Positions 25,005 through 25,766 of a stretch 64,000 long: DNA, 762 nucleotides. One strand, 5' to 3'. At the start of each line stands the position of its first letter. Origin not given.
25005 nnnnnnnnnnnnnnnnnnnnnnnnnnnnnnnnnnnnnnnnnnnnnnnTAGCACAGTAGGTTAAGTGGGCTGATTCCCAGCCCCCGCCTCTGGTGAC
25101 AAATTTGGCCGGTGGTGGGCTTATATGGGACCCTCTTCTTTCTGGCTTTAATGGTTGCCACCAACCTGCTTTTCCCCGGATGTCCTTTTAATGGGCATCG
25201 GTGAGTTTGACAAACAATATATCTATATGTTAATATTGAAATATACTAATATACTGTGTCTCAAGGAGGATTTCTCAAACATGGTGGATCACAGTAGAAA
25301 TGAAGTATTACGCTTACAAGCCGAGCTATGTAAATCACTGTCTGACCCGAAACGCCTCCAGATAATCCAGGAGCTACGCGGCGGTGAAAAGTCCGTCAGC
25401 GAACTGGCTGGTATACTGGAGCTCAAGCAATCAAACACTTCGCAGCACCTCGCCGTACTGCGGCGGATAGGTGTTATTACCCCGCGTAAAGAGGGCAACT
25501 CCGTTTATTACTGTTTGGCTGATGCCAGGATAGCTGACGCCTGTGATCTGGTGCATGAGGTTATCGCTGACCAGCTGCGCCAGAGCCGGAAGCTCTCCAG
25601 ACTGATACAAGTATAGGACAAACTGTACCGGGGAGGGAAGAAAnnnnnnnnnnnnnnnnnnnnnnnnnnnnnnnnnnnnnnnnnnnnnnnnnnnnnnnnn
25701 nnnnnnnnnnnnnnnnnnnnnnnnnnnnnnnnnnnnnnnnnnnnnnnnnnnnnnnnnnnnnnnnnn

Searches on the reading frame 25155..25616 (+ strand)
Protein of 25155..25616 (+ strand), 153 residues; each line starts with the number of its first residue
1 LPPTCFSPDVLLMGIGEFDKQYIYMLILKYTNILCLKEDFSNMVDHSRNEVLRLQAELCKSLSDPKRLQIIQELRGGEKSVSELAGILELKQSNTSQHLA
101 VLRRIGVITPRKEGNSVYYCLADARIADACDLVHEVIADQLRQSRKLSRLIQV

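Call 7: search_protein_families(library=pfam, proteins=[window:25155-25616:+])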
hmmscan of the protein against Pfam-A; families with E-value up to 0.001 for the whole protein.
window:25155-25616:+ (153 aa): 3 families
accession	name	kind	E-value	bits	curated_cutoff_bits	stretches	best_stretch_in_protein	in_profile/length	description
PF01022.26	HTH_5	-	1.1e-13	51.3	22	1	64-108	1-45/47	Bacterial regulatory protein, arsR family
PF12840.13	HTH_20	-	3.6e-10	40.1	27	1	62-110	1-50/51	Helix-turn-helix domain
PF25212.1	HVO_A0114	-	7.5e-06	26.1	27.6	1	62-117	19-75/84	HVO_A0114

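Call 8: search_protein_families(library=ncbifam, proteins=[window:25155-25616:+])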
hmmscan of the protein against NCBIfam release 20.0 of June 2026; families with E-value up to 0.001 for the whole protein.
window:25155-25616:+ (153 aa): 9 families
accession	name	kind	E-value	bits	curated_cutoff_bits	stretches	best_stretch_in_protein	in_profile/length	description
NF033788.1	HTH_metalloreg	subfamily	6.5e-25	86.8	55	1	56-129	2-76/77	metalloregulator ArsR/SmtB family transcription factor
NF045707.1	Dbac_1936_reg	equivalog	9.9e-16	57.6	115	1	52-144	4-96/99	ArsR/SmtB-type metalloregulator TsoR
NF047906.1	CdPbTransRegCmtR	equivalog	4.6e-15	55.4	150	1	56-138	12-95/104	Cd(II)/Pb(II)-sensing metalloregulatory transcriptional regulator CmtR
NF040642.1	sulf_sens_BigR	equivalog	9.2e-15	54.5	155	1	56-137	11-92/95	sulfite-sensing transcriptional repressor BigR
NF033789.1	repress_SdpR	subfamily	6.1e-14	51.7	100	1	60-130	3-73/79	autorepressor SdpR family transcription factor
NF007528.0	PRK10141.1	subfamily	8.2e-11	41.8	97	1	56-136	7-88/117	metalloregulator ArsR/SmtB family transcription factor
NF052532.1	TransRegPagRBaca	equivalog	5e-09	36.2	170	1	43-133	4-95/99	transcriptional repressor PagR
NF041413.1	ArsR_Rv2640c_fam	equivalog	5.8e-09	36.4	155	1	59-129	36-109/118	Rv2640c family ArsR-like transcriptional regulator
TIGR01884.1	cas_HTH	subfamily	3.1e-06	26.7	60.2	1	25-111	107-189/202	CRISPR-associated CARF protein Csa3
